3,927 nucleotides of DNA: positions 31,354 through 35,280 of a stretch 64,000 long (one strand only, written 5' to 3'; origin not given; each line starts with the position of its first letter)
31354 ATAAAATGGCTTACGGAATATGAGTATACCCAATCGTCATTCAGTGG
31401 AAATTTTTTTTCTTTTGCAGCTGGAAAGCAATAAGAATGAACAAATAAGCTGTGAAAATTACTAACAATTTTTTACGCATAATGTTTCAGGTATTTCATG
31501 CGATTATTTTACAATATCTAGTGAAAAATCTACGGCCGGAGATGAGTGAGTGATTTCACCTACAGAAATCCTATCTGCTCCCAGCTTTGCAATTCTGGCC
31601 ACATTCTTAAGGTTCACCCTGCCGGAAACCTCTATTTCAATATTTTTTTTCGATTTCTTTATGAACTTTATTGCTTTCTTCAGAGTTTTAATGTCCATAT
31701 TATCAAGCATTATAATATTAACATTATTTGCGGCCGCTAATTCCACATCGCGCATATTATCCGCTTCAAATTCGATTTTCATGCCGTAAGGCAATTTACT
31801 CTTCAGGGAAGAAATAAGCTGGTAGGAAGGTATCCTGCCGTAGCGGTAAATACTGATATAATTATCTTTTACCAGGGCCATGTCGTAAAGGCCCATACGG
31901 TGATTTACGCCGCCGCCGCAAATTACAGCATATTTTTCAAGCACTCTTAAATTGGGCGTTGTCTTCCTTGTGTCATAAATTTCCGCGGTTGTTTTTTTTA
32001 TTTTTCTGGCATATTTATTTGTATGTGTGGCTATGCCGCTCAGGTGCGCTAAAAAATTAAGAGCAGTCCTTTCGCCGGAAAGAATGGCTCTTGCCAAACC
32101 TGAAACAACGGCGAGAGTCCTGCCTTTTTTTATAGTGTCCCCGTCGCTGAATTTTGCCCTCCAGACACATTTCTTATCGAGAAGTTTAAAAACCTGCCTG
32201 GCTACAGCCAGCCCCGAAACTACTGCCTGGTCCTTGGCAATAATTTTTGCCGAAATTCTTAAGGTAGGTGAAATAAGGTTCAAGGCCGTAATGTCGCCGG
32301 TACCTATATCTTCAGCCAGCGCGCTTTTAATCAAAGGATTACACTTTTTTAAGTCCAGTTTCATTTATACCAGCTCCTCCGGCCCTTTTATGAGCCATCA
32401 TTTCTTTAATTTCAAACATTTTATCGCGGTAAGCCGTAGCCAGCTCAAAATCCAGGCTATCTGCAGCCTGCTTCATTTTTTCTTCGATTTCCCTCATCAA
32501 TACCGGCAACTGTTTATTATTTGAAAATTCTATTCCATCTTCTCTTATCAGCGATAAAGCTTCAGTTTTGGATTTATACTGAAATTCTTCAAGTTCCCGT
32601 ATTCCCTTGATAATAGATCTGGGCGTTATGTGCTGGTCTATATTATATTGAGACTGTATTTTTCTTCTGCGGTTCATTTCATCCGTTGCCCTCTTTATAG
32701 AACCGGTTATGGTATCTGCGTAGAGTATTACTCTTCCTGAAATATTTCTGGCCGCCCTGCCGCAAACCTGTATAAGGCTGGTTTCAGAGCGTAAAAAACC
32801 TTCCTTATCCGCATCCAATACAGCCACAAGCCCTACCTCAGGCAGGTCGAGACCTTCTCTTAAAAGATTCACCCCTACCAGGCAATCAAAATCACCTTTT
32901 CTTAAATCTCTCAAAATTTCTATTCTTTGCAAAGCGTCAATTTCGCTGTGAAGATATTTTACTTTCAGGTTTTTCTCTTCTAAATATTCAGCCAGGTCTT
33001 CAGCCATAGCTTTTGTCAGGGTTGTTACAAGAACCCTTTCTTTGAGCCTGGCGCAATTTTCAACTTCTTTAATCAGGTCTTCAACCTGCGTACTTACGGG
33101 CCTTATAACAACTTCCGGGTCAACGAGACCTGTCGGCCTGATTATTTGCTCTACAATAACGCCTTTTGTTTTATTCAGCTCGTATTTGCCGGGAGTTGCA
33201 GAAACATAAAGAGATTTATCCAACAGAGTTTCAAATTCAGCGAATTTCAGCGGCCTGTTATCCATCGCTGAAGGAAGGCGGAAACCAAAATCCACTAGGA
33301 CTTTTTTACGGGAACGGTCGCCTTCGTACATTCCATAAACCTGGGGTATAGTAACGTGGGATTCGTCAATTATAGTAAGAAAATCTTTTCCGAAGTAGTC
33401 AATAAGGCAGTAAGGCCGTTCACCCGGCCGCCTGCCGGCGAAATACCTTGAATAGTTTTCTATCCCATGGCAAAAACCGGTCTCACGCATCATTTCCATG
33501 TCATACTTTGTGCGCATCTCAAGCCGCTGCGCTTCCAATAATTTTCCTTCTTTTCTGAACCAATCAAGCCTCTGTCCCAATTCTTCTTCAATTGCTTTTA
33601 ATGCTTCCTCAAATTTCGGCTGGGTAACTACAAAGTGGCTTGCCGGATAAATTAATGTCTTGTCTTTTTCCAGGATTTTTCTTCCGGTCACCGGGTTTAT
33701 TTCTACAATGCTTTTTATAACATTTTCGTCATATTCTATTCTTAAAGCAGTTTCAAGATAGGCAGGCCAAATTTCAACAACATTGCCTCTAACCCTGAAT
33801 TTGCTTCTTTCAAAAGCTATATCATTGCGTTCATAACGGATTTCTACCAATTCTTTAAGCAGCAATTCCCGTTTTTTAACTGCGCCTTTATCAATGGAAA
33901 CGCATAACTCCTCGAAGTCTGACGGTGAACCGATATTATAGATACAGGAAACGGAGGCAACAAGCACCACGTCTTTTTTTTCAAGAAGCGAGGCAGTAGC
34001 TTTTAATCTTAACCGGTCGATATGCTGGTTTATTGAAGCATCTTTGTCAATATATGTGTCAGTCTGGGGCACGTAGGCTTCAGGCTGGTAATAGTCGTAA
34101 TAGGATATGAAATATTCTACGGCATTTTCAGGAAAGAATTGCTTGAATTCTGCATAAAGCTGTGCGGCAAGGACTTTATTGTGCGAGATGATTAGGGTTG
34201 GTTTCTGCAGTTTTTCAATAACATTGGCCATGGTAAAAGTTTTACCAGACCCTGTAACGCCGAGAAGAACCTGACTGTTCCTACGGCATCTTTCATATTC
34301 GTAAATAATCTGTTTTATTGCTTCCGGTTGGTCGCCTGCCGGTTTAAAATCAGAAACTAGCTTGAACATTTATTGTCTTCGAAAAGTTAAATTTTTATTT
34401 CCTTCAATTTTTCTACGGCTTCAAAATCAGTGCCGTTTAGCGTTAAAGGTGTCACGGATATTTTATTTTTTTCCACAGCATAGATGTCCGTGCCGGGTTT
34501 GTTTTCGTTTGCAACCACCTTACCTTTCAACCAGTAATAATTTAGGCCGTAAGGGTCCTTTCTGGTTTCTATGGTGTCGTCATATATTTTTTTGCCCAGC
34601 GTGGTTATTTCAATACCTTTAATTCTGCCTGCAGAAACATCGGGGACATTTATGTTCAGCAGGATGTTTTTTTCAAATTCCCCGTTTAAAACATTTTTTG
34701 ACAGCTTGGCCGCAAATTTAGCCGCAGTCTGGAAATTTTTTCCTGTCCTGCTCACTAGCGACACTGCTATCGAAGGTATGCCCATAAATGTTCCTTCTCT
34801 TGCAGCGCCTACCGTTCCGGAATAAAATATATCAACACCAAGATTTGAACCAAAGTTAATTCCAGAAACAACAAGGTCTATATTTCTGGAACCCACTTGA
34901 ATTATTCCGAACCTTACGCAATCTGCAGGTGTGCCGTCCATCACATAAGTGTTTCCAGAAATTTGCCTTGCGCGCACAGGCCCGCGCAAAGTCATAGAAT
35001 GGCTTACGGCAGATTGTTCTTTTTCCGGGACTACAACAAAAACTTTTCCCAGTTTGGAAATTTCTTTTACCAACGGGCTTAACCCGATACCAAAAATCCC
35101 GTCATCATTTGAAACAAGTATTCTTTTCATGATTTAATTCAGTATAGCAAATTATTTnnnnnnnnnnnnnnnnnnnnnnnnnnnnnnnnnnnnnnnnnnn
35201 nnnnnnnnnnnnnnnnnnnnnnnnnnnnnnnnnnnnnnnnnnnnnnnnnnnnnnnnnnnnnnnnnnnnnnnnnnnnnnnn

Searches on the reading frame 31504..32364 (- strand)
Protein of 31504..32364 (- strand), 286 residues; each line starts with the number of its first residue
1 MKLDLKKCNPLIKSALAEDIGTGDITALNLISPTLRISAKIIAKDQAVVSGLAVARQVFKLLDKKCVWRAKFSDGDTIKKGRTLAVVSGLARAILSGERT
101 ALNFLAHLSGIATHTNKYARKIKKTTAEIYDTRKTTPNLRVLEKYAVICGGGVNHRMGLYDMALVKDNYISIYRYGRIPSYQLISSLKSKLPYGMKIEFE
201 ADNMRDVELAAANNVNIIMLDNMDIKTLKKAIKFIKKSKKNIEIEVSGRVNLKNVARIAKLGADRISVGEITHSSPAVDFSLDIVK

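Call 26: search_protein_families(library=pfam, proteins=[window:31504-32364:-])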
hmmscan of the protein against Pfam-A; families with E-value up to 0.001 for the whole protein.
window:31504-32364:- (286 aa): 2 families
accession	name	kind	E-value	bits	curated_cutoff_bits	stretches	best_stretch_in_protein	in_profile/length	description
PF01729.25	QRPTase_C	-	1.5e-53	181.4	23.1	1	111-283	1-169/169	Quinolinate phosphoribosyl transferase, C-terminal domain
PF02749.22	QRPTase_N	-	3.9e-19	69.1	27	1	24-109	1-82/82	Quinolinate phosphoribosyl transferase, N-terminal domain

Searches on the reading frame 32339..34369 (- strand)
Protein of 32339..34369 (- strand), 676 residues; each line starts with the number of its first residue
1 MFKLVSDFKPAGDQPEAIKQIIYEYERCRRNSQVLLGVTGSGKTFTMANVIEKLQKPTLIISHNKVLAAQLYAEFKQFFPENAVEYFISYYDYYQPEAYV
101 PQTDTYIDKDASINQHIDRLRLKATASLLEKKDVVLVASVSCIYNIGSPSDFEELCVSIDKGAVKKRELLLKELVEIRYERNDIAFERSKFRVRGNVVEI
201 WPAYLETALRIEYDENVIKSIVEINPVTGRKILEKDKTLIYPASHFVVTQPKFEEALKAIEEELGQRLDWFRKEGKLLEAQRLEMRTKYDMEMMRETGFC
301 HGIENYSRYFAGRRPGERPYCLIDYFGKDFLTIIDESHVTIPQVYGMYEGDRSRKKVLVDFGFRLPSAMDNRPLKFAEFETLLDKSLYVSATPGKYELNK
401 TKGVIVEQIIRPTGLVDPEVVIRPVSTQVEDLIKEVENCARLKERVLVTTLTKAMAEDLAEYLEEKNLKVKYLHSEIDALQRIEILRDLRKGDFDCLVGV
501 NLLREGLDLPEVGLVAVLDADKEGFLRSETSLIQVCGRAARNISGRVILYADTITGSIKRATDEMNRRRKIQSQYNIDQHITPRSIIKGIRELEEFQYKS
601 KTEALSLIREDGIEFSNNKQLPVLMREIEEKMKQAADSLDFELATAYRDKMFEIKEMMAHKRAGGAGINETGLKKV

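Call 26: search_protein_families(library=pfam, proteins=[window:32339-34369:-])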
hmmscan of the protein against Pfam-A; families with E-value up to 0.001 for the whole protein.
window:32339-34369:- (676 aa): 7 families
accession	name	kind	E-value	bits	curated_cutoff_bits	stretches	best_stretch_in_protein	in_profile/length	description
PF17757.6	UvrB_inter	-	5.6e-26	90.9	22.9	1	157-246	1-91/91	UvrB interaction domain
PF00271.37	Helicase_C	-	3.3e-19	69.6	23.5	1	430-542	4-109/110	Helicase conserved C-terminal domain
PF12344.14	UvrB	-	8.3e-17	61.2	27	1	549-591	1-43/43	Ultra-violet resistance protein B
PF04851.21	ResIII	-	2e-11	44.5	22.5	1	9-85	3-83/164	Type III restriction enzyme, res subunit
PF02151.25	UVR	-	1.2e-08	34.9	21.5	1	624-656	3-35/36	UvrB/uvrC motif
PF00270.35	DEAD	-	5.4e-06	26.7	26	1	14-83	4-73/167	DEAD/DEAH box helicase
PF13245.12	AAA_19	-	0.00055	20.6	25.1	0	29-58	10-39/134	AAA domain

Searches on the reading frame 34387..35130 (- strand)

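Call 26: search_protein_families(library=pfam, proteins=[window:34387-35130:-])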
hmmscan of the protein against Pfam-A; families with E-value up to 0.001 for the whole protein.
window:34387-35130:- (247 aa): 1 family
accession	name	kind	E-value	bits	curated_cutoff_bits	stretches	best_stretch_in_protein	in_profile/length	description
PF01975.23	SurE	-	5.1e-60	202.9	22.1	1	4-184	1-188/189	Survival protein SurE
